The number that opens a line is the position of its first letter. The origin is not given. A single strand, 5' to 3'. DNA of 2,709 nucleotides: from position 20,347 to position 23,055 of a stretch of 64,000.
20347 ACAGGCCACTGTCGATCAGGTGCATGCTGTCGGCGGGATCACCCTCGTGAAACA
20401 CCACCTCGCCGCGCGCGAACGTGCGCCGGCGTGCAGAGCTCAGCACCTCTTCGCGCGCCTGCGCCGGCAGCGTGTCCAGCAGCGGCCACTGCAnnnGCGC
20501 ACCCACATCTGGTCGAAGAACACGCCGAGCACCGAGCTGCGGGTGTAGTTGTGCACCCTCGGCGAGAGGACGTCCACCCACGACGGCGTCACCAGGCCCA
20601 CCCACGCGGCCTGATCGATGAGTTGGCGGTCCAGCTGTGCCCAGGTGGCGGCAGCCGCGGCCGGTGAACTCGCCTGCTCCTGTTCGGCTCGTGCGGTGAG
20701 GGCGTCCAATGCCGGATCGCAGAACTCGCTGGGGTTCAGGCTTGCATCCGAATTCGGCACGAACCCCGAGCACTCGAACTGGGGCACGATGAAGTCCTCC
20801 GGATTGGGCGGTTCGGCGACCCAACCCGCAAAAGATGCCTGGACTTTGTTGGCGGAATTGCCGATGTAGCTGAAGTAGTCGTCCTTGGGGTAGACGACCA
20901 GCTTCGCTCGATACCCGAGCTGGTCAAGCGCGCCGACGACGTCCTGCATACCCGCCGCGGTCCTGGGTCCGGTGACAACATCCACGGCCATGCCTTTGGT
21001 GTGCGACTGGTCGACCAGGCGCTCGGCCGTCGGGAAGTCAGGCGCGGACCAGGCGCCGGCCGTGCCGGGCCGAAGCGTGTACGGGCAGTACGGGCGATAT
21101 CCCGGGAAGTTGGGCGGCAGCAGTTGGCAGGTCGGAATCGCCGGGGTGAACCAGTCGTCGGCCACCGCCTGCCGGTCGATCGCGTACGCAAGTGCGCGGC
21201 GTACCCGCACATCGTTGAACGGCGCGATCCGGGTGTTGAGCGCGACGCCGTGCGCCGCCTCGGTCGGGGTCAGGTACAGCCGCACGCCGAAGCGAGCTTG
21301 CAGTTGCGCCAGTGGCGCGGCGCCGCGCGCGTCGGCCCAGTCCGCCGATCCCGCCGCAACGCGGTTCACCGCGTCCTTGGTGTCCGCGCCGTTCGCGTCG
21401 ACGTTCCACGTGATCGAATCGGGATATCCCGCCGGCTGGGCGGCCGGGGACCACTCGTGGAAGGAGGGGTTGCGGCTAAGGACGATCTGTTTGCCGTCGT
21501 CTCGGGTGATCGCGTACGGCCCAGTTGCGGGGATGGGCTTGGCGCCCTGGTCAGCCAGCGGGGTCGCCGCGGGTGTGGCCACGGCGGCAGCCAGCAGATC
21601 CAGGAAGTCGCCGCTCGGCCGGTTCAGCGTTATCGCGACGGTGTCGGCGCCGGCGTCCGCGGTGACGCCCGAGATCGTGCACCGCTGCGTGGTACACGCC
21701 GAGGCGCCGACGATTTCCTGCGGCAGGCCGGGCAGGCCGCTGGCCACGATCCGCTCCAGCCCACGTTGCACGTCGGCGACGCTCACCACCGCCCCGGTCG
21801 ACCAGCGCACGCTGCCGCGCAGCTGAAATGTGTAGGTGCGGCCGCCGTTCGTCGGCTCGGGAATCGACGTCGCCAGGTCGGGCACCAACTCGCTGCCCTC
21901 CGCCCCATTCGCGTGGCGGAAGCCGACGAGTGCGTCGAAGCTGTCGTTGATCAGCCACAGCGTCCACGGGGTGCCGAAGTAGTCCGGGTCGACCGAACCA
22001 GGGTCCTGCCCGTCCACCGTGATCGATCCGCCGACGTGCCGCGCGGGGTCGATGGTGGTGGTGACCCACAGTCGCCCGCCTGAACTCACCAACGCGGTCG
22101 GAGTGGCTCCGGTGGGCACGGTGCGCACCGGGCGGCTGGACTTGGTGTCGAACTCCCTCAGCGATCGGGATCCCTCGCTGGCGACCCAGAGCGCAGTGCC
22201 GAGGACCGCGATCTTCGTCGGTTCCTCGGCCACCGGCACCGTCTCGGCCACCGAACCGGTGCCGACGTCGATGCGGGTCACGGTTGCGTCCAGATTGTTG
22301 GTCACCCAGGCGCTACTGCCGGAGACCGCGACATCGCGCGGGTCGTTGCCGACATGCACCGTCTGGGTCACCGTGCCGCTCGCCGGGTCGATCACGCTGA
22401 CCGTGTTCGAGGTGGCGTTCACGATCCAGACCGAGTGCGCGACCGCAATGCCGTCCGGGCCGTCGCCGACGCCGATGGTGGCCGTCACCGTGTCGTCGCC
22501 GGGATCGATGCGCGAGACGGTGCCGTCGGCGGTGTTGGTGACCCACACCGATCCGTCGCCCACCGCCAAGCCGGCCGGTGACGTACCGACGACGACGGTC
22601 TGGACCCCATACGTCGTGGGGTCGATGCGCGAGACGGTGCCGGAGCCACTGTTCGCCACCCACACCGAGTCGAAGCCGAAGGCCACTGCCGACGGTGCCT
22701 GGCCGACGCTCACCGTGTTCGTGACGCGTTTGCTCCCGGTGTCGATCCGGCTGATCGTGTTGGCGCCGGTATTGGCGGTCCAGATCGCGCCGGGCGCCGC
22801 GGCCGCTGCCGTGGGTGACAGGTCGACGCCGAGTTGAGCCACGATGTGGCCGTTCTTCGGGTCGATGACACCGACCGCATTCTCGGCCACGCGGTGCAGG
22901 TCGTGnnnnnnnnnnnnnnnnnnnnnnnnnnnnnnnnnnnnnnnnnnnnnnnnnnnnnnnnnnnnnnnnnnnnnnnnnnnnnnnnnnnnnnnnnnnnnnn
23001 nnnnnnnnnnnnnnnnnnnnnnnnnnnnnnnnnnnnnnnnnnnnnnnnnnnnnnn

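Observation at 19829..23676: Sensor adenylate cyclase with extracytoplasmic beta-propeller + solute-binding domain, translationally coupled to a Crp-like regulator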

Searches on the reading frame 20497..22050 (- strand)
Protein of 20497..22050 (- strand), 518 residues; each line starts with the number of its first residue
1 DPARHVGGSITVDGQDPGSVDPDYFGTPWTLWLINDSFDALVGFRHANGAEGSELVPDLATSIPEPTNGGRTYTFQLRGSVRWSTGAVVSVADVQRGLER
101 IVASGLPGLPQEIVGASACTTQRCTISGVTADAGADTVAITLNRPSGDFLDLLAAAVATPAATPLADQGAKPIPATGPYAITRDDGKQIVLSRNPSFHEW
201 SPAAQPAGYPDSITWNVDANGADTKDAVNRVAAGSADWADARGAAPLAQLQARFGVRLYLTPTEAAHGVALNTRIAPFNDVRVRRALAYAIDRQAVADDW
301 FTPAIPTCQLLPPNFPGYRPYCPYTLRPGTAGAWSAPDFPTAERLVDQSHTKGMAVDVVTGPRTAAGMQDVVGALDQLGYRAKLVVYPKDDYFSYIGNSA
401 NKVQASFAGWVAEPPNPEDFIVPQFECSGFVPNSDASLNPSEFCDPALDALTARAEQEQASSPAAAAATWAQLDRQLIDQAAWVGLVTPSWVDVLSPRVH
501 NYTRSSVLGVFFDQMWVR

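Call 84: search_solved_structures(query=window:20497-22050:-, max_evalue=0.001, show_alignments=3)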
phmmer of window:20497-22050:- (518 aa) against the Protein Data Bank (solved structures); distinct sequences matched with E-value up to 0.001: 37.
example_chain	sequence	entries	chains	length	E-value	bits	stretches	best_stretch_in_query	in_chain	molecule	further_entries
8upi_A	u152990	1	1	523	7.8e-29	103.9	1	1-488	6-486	Peptide ABC transporter substrate-binding protein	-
2wok_A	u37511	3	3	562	1.2e-26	96.7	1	2-510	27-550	CLAVULANIC ACID BIOSYNTHESIS OLIGOPEPTIDE BINDING PROTEIN 2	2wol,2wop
3m8u_A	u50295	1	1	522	5.2e-17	64.9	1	225-505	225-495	Heme-binding protein A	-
8are_A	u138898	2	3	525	7.8e-14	54.4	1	57-319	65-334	Oligopeptide-binding protein OppA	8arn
1uqw_A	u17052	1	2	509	8.3e-12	47.7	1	67-496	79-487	PUTATIVE BINDING PROTEIN YLIB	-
1dpe_A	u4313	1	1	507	4.5e-11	45.3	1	247-447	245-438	DIPEPTIDE-BINDING PROTEIN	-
6hlx_A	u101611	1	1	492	6.5e-11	44.8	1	53-303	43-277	AgaA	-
8z1y_F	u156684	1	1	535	1.4e-10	43.7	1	247-447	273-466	Dipeptide-binding protein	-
1dpp_A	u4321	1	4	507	1.7e-10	43.4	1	247-447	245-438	DIPEPTIDE BINDING PROTEIN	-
8z1z_F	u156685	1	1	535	2.5e-10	42.9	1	247-447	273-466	Dipeptide-binding protein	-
4qfk_H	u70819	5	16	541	5.8e-10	41.7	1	269-455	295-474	ABC transporter periplasmic peptide-binding protein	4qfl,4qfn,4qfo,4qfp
3o9p_A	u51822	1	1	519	1.2e-09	40.6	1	15-320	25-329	Periplasmic murein peptide-binding protein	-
4toz_A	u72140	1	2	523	1.3e-09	40.5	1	16-320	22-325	Periplasmic murein peptide-binding protein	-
9rd1_A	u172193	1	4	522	7.7e-09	38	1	68-504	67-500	Periplasmic oligopeptide-binding protein OppA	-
3tcf_A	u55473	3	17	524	7.8e-09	37.9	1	68-504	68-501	Periplasmic oligopeptide-binding protein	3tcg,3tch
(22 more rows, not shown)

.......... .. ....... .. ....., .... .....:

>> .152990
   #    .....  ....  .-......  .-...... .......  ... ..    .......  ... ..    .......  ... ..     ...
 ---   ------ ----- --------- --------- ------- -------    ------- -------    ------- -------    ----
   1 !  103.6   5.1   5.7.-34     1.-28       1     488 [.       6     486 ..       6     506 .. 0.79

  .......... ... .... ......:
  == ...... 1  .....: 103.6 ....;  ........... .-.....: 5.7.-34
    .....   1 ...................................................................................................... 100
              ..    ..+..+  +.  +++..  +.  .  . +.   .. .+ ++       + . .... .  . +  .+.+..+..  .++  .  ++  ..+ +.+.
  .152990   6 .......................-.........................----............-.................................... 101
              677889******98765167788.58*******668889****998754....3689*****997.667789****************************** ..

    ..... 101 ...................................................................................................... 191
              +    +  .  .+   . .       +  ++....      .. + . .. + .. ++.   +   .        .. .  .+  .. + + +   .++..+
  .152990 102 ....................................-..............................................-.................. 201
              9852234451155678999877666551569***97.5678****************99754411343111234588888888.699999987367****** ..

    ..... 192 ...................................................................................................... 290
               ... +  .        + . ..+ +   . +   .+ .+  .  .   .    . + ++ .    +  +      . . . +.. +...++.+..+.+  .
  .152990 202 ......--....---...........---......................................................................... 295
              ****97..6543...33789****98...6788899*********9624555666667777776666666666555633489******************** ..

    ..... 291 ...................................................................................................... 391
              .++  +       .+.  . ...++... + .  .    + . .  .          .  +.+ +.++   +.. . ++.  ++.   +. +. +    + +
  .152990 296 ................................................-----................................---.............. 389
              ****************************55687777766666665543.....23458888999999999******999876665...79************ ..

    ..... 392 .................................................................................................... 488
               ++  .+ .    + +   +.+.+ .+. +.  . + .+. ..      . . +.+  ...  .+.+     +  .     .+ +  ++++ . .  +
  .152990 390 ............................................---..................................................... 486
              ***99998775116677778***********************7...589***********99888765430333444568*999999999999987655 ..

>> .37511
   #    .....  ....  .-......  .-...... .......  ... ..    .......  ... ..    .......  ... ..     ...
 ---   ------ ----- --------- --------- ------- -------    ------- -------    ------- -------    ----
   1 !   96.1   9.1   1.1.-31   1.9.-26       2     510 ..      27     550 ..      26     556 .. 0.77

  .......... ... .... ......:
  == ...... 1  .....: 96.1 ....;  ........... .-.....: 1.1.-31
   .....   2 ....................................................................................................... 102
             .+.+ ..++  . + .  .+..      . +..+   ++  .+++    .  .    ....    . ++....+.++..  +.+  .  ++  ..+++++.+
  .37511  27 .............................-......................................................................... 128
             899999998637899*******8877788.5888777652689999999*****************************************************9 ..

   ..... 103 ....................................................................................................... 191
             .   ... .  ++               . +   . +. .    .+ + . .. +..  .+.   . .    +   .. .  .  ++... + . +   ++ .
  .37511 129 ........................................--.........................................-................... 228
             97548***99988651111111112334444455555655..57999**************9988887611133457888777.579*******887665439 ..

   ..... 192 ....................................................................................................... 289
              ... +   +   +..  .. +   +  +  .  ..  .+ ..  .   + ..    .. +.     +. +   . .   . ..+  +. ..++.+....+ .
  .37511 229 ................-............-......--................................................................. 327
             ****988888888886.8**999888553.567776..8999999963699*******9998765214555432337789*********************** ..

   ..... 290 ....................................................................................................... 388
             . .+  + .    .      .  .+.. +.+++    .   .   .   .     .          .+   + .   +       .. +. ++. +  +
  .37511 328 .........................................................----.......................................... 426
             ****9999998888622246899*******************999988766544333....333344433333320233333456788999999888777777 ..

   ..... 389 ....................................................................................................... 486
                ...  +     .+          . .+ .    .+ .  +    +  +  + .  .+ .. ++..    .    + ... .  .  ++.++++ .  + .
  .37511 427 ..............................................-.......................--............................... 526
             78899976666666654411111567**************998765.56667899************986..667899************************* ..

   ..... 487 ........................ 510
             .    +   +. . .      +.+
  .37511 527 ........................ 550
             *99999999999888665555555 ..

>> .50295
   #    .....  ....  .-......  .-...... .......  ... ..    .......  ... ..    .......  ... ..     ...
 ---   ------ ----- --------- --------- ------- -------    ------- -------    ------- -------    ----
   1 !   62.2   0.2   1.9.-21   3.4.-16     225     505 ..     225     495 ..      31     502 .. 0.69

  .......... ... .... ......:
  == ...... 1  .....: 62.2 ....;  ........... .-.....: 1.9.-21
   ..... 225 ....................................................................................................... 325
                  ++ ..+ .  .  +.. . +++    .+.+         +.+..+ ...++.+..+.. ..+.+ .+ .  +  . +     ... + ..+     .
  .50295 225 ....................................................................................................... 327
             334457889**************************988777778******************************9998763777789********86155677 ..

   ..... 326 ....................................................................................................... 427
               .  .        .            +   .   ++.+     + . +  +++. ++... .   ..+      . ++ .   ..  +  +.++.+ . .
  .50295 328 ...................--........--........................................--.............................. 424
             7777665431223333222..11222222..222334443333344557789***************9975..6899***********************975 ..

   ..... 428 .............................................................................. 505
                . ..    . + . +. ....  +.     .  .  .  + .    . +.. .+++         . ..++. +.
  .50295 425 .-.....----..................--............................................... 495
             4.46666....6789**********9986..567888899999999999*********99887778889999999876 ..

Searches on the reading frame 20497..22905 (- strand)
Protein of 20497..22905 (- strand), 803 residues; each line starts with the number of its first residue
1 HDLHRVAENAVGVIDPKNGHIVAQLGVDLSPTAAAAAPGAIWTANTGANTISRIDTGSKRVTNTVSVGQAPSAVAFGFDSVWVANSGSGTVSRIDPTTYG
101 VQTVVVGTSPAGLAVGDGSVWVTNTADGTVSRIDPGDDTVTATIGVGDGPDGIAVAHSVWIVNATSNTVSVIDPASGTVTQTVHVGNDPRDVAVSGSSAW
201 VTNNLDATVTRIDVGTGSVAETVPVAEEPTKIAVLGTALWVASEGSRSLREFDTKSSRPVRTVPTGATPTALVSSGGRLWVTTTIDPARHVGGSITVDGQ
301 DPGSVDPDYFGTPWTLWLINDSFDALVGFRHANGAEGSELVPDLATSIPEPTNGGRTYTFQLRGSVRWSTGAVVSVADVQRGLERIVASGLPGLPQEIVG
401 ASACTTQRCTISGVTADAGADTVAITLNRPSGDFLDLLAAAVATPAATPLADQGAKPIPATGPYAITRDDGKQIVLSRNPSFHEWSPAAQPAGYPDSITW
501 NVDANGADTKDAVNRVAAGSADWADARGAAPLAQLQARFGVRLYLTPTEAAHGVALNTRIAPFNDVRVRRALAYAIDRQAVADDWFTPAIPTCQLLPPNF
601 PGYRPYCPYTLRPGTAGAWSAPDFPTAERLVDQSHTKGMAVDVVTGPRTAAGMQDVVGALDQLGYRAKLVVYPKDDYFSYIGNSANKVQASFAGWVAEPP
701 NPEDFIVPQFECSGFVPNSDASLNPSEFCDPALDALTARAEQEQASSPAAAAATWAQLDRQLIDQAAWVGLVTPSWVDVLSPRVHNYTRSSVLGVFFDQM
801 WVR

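Call 62: search_protein_representatives(protein=window:20497-22905:-)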
Query: 803 residues. Proteins with E-value up to 0.001 (for the whole library): 45843; up to 1e-10: 17970; up to 1e-30: 2256. The best 150 are listed.
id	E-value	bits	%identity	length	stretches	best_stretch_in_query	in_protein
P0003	0.0e+00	1357.2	75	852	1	3-803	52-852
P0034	0.0e+00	1047.5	61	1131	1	1-803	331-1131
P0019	9.5e-253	857.5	52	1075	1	5-803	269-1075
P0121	1.7e-228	777.3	50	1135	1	1-803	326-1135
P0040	2.2e-228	776.9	49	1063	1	7-803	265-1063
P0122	5.4e-221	752.4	49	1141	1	3-802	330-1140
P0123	3.2e-198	677.2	46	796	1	8-802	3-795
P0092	2.9e-190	650.8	41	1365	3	101-803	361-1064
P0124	3.9e-187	640.5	46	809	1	1-802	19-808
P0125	3.7e-184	630.6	48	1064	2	101-803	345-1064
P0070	1.2e-179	615.7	46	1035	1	5-803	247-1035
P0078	2.8e-175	601.3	43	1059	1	5-803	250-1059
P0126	3.5e-173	594.3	41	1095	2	5-803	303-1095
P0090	4.5e-173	594.0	45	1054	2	101-802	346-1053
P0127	2.4e-172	591.6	43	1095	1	6-802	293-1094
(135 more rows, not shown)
